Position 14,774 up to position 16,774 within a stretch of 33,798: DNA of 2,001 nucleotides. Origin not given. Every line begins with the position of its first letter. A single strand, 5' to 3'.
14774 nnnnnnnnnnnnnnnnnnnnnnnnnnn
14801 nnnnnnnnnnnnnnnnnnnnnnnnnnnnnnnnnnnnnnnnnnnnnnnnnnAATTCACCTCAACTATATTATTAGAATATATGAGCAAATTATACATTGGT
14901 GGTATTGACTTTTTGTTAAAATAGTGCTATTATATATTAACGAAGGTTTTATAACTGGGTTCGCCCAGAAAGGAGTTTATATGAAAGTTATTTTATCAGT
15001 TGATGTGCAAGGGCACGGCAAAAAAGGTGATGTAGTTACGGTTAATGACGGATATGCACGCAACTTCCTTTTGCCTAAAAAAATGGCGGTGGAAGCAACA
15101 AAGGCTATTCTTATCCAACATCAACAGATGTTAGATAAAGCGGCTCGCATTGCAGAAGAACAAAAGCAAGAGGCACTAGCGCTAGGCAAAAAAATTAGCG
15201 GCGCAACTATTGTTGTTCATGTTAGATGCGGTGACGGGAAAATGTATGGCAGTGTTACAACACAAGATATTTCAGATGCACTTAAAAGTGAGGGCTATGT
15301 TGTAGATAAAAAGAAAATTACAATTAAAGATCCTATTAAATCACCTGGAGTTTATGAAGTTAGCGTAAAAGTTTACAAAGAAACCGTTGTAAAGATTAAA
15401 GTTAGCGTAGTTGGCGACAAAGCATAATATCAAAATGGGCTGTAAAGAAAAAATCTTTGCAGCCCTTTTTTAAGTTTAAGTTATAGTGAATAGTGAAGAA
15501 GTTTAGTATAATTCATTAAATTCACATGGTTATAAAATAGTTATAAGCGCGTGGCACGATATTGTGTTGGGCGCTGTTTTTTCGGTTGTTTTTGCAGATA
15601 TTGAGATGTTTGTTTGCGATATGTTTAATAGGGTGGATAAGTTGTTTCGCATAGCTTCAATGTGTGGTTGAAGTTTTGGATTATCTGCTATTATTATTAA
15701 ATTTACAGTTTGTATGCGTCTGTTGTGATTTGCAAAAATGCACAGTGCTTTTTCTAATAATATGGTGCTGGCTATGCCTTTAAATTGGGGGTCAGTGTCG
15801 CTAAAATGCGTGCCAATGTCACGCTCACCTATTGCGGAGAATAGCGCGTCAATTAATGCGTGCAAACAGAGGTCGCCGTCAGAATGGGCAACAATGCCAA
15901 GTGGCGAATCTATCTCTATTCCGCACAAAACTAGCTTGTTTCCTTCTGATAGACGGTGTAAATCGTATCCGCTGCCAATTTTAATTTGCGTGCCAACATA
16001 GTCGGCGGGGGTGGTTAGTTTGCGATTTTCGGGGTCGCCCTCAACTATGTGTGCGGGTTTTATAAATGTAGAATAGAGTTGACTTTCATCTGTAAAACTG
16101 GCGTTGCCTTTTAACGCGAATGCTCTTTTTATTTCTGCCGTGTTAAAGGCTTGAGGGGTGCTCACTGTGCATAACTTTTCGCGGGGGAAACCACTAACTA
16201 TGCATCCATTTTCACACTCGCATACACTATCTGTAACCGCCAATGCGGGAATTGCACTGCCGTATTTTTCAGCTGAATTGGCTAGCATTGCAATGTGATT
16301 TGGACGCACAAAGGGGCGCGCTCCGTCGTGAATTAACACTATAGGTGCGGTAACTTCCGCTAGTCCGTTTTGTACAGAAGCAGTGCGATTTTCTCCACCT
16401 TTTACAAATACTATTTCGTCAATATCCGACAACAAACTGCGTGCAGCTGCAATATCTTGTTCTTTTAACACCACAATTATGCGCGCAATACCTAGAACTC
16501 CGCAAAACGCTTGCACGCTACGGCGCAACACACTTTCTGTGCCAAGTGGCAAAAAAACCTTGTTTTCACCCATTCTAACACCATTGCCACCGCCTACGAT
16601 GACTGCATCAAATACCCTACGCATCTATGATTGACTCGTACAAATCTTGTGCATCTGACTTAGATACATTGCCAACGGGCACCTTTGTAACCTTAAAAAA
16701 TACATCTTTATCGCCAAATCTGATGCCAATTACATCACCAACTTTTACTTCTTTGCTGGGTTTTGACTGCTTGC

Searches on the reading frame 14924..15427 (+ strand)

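Call 70: search_protein_families(library=pfam, proteins=[window:14924-15427:+], max_evalue=0.00001)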
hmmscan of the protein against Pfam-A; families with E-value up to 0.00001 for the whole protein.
window:14924-15427:+ (167 aa): 2 families
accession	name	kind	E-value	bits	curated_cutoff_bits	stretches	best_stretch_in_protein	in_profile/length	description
PF03948.19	Ribosomal_L9_C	-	2.6e-23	82.7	23.2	1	82-163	1-85/86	Ribosomal protein L9, C-terminal domain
PF01281.25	Ribosomal_L9_N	-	2.4e-21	75.4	20.7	1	20-62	1-43/47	Ribosomal protein L9, N-terminal domain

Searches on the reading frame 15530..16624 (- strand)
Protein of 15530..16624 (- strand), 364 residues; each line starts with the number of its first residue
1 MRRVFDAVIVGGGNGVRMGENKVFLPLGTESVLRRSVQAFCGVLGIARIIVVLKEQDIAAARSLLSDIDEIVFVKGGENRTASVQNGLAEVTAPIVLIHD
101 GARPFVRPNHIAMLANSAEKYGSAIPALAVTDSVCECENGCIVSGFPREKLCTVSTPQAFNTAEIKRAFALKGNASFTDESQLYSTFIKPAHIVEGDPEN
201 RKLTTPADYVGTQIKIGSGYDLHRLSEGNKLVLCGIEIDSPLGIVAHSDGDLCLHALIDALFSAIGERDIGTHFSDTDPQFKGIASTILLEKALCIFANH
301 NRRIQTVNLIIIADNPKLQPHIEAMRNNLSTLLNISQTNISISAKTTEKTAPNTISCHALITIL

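Call 70: search_protein_families(library=pfam, proteins=[window:15530-16624:-], max_evalue=0.00001)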
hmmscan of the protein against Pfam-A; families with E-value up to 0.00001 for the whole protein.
window:15530-16624:- (364 aa): 3 families
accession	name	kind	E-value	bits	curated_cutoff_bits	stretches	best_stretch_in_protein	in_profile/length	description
PF02542.21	YgbB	-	1.4e-50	172.1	26.7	1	214-363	1-154/155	YgbB family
PF01128.25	IspD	-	3.5e-47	161.4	27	1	7-212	3-215/221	2-C-methyl-D-erythritol 4-phosphate cytidylyltransferase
PF12804.13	NTP_transf_3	-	3.5e-12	47.2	27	1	7-127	1-120/160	MobA-like NTP transferase domain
